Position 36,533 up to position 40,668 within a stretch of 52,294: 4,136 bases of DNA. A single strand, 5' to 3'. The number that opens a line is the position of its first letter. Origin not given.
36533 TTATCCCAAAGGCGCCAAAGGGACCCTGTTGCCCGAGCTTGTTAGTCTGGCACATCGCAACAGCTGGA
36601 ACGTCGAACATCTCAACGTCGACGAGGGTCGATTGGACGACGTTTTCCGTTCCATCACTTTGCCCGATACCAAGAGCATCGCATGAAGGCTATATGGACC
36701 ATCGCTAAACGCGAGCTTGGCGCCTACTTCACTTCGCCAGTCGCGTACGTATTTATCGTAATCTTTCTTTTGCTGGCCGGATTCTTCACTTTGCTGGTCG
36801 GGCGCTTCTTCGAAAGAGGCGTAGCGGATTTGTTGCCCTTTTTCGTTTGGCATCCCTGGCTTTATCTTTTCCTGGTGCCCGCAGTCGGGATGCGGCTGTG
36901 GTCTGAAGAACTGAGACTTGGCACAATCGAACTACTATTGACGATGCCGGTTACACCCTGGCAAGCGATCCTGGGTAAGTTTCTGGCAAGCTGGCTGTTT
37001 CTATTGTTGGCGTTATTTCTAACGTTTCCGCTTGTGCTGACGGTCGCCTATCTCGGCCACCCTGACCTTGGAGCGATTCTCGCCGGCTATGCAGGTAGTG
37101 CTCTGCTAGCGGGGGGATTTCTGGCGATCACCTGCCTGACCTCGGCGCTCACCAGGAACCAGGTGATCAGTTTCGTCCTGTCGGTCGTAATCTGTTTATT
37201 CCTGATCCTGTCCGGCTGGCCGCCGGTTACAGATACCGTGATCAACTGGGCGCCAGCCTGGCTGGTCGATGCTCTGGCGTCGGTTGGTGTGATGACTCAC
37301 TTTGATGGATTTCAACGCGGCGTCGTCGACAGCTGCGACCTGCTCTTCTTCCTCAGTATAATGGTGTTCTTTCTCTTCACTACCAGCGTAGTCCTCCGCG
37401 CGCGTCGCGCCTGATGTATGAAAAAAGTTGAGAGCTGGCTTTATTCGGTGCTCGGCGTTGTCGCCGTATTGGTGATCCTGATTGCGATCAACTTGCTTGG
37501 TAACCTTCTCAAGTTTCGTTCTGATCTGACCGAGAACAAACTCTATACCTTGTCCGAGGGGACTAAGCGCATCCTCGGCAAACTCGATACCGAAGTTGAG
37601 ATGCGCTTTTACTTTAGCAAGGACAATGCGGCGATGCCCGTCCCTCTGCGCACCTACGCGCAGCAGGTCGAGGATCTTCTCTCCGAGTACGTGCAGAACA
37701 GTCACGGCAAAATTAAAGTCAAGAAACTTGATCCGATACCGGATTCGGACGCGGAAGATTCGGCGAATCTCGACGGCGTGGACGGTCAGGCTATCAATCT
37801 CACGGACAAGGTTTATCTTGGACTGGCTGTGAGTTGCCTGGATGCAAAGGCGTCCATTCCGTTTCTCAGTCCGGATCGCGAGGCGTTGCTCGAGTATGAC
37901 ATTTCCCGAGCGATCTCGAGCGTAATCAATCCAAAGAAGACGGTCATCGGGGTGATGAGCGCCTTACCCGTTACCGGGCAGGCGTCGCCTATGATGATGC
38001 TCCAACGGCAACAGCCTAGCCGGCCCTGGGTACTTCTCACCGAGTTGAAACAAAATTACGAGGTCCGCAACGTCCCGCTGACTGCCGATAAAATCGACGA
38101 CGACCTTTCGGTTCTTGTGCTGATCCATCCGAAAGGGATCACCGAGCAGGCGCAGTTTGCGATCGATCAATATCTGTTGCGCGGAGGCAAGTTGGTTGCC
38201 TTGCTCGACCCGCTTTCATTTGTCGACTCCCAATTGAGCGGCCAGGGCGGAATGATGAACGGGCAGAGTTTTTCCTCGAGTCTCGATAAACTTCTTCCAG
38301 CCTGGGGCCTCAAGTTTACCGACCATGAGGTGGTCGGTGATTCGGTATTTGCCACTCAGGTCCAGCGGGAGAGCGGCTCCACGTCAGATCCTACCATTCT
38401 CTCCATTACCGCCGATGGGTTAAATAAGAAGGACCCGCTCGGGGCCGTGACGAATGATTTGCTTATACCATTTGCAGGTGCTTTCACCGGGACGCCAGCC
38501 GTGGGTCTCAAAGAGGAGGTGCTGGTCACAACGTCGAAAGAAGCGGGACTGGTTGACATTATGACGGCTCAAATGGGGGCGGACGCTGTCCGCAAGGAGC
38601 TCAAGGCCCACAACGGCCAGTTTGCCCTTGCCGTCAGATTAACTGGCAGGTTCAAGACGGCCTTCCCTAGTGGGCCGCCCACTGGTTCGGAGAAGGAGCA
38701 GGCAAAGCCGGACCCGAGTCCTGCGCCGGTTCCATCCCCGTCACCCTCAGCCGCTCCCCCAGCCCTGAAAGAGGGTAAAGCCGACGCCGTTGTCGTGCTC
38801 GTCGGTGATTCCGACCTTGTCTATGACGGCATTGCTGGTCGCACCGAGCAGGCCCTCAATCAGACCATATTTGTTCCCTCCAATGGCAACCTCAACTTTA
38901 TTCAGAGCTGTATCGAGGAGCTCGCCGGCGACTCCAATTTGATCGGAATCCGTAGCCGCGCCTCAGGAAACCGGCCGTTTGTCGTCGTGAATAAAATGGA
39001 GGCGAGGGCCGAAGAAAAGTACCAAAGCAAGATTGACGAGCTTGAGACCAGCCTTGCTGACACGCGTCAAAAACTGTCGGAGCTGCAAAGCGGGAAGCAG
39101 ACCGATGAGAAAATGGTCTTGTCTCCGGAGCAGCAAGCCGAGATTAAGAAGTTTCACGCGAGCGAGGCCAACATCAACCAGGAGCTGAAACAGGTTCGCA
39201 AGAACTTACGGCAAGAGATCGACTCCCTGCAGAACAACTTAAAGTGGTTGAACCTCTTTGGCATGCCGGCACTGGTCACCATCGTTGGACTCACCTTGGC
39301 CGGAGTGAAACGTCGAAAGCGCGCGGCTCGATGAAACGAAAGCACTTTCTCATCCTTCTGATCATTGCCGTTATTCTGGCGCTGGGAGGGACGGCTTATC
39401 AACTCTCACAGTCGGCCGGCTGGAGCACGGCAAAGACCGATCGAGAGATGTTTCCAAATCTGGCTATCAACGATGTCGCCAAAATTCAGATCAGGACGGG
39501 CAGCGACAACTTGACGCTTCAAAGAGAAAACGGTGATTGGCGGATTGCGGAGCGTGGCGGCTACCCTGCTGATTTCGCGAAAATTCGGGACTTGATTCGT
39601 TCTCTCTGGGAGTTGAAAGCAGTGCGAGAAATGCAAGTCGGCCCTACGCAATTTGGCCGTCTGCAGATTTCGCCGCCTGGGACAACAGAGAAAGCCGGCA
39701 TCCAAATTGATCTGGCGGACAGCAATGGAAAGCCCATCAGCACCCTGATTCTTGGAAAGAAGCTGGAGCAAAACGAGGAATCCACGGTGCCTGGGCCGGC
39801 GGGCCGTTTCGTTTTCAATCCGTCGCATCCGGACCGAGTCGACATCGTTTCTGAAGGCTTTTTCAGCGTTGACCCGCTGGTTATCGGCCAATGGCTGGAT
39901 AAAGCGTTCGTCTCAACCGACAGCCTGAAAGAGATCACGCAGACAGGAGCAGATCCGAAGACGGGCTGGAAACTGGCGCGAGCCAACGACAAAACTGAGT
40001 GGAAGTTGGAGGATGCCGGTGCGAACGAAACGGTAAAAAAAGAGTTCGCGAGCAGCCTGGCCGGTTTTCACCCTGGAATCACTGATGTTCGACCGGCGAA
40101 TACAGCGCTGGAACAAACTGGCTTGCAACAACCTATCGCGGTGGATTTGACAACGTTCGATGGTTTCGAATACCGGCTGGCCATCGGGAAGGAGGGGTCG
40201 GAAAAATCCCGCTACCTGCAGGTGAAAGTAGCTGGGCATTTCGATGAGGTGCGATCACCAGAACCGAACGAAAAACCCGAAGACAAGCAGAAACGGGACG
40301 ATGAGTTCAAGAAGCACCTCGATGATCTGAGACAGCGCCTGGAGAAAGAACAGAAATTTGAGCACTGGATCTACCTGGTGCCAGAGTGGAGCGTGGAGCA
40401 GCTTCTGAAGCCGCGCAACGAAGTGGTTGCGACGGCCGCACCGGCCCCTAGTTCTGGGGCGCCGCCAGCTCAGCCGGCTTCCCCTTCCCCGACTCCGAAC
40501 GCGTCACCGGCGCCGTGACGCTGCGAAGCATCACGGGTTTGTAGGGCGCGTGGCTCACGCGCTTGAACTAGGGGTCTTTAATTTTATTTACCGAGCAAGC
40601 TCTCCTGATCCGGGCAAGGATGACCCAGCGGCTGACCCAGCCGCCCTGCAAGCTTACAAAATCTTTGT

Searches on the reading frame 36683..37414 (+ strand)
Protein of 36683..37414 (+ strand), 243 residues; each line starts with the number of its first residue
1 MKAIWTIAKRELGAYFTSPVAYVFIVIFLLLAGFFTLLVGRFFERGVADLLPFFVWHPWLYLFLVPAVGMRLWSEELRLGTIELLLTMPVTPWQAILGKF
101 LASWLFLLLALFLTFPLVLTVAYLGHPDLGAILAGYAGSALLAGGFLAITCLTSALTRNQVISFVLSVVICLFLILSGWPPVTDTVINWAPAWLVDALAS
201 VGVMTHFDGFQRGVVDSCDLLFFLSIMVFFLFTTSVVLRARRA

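Call 84: search_protein_families(library=pfam, proteins=[window:36683-37414:+], max_evalue=0.00001)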
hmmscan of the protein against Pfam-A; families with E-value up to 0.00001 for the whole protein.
window:36683-37414:+ (243 aa): 2 families
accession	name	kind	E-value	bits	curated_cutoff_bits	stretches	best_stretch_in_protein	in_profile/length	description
PF12679.13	ABC2_membrane_2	-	5.2e-09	36.2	27.2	1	67-176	84-197/283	ABC-2 family transporter protein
PF12698.13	ABC2_membrane_3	-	2.2e-06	27.4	31.6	1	59-180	170-291/347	ABC-2 family transporter protein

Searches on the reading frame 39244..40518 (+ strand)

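Call 84: search_protein_families(library=pfam, proteins=[window:39244-40518:+], max_evalue=0.00001)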
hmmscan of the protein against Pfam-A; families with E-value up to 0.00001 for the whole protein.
window:39244-40518:+ (424 aa): 1 family
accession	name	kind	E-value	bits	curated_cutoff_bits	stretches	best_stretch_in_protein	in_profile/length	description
PF14238.11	DUF4340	-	8e-09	36.4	25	1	99-296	1-182/183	Domain of unknown function (DUF4340)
